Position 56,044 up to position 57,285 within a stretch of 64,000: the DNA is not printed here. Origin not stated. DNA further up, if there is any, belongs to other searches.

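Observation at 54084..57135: AT-rich islet next to ftsH: an apparently orphan DNA methyltransferase translationally coupled to a membrane protein with a degenerate GGDEF domain and a small protein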

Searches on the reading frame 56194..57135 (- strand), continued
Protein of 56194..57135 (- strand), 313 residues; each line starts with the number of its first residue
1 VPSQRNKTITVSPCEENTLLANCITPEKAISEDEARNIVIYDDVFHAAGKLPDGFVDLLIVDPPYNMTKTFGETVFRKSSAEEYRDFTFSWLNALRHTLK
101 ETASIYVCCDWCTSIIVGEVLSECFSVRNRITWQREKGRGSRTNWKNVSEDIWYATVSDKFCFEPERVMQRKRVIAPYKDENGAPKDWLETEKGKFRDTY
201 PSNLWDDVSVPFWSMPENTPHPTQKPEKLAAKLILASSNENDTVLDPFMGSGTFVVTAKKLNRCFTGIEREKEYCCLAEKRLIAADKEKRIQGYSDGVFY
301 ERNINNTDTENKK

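Call 23: search_solved_structures(query=window:56194-57135:-, max_evalue=0.00001, show_alignments=2)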
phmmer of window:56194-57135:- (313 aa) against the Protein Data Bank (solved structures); distinct sequences matched with E-value up to 0.00001: 11.
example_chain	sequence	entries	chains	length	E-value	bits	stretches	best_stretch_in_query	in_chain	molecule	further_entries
8urk_A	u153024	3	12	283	4.2e-30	108.3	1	24-284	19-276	Methyltransferase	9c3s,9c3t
9c3u_A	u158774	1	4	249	1.3e-29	106.8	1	44-283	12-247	Methyltransferase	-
6pbd_A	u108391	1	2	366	2.6e-21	79.4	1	220-282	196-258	Modification methylase CcrMI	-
1g60_A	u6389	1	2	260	2.9e-21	79.3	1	50-276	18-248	Adenine-specific Methyltransferase MboIIA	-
5hek_A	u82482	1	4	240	4.4e-17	65.6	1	211-282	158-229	Adenine specific DNA methyltransferase (DpnA)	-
5hfj_A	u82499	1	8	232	4.8e-17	65.4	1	211-282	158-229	Adenine specific DNA methyltransferase (DpnA)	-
1nw8_A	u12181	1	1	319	7.2e-12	48.4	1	37-256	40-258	MODIFICATION METHYLASE RSRI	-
1eg2_A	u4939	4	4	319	7.7e-12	48.3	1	37-256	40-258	MODIFICATION METHYLASE RSRI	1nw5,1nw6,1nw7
8s9n_A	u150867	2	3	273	2.6e-10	43.3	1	212-285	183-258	DNA cytosine-N4 methyltransferase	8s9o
8s9m_A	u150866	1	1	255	3.8e-10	42.8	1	212-285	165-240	DNA cytosine-N4 methyltransferase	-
2zie_A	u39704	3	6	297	2.4e-09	40.1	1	202-282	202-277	Putative modification methylase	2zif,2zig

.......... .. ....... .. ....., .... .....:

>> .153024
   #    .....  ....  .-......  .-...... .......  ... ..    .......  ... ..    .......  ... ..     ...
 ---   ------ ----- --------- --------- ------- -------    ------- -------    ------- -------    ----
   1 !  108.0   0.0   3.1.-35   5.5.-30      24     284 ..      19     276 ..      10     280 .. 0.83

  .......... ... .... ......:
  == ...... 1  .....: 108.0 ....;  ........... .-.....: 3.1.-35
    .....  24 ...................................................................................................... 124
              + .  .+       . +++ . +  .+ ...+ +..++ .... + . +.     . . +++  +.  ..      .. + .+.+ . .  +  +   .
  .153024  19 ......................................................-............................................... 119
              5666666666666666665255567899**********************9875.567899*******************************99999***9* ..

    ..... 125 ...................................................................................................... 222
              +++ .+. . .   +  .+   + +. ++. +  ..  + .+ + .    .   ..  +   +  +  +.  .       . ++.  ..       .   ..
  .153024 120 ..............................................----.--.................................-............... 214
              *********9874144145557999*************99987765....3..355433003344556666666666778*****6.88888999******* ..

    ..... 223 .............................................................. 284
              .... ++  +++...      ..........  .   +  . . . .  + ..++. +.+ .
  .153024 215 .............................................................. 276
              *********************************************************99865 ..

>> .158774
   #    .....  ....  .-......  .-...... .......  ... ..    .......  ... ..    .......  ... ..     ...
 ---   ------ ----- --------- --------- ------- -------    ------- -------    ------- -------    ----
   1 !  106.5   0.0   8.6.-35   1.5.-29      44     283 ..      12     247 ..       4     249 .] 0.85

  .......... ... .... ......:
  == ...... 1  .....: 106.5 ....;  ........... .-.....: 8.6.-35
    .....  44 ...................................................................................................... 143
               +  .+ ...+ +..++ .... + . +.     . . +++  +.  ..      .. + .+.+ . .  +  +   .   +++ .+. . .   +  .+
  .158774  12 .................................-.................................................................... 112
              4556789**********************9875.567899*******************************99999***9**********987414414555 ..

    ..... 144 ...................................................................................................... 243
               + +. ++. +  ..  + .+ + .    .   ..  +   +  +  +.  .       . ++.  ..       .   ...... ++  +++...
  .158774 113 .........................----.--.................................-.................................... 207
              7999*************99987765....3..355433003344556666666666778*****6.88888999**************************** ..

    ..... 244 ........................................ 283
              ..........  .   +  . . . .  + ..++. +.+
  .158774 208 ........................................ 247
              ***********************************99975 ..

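Call 62: search_dna_similar(query=window:56194-57135:-, collection=phages, mode=protein, max_rows=10)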
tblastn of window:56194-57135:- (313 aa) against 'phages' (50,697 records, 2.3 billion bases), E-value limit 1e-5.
Records with a match: 849; places in all: 937; records where one place covers at least 80% of the query: 65.
Best place of each record, by identity: <60% 849.
By first word of the organism name: Mycobacterium 85; Streptococcus 77; Staphylococcus 70; Synechococcus 55; Vibrio 49; Lactococcus 47; Flavobacterium 31; Gordonia 24; Enterococcus 20; Salmonella 20; and 85 more.
By host as written in the record: - 109; Mycobacterium smegmatis mc2 155 51; Lactococcus lactis 28; Staphylococcus aureus 24; Flavobacterium sp. LMO6 19; Gordonia terrae 3612 16; Synechococcus sp. 14; Klebsiella pneumoniae 13; and 305 more.
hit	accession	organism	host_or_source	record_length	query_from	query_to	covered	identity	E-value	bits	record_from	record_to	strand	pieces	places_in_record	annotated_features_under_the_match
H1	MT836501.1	Bacteriophage sp.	human fecal samples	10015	3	303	96%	54.8%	2e-103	337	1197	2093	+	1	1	record has no annotation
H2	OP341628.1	Geobacillus phage vB_GthS_PK5.1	Geobacillus thermodenitrificans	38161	37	311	88%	30.3%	2e-9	123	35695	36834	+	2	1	DNA methyltransferase (x2) | hypothetical protein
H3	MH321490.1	Staphylococcus phage Quidividi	Staphylococcus epidermidis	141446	39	282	78%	32.6%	8e-12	126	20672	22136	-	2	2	site-specific DNA methyltransferase (x2) | ribosome_binding_site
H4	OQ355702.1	Staphylococcus phage vB_SepM_BE24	Staphylococcus epidermidis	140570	39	282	78%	32.6%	8e-12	126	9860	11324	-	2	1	hypothetical protein | DNA methyltransferase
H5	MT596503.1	Staphylococcus phage vB_SepM_BE06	Staphylococcus epidermidis F12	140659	39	282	78%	32.6%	8e-12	126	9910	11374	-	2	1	Rsrl | DpnA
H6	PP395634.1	Microcystis phage Mel-JY01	Microcystis elabens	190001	39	289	80%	31.6%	4e-25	111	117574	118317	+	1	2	hypothetical protein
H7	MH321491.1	Staphylococcus phage Twillingate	Staphylococcus epidermidis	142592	39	282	78%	32.1%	2e-11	124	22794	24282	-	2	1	site-specific DNA methyltransferase (x2) | ribosome_binding_site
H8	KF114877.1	Leptospira phage vB_LnoZ_CZ214-LE1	Didelphis marsupialis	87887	37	296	83%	30.0%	2e-13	77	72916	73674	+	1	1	DNA methylase family protein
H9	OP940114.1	Staphylococcus phage vB_SauM_VL10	Staphylococcus aureus ATCC43300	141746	39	283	78%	31.7%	5e-9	121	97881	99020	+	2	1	adenine-specific methyltransferase | DNA methyltransferase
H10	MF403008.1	Agrobacterium phage Atu_ph07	Agrobacterium tumefaciens C58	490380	16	299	91%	26.4%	1e-8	62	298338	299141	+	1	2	adenine-specific methyltransferase | hypothetical protein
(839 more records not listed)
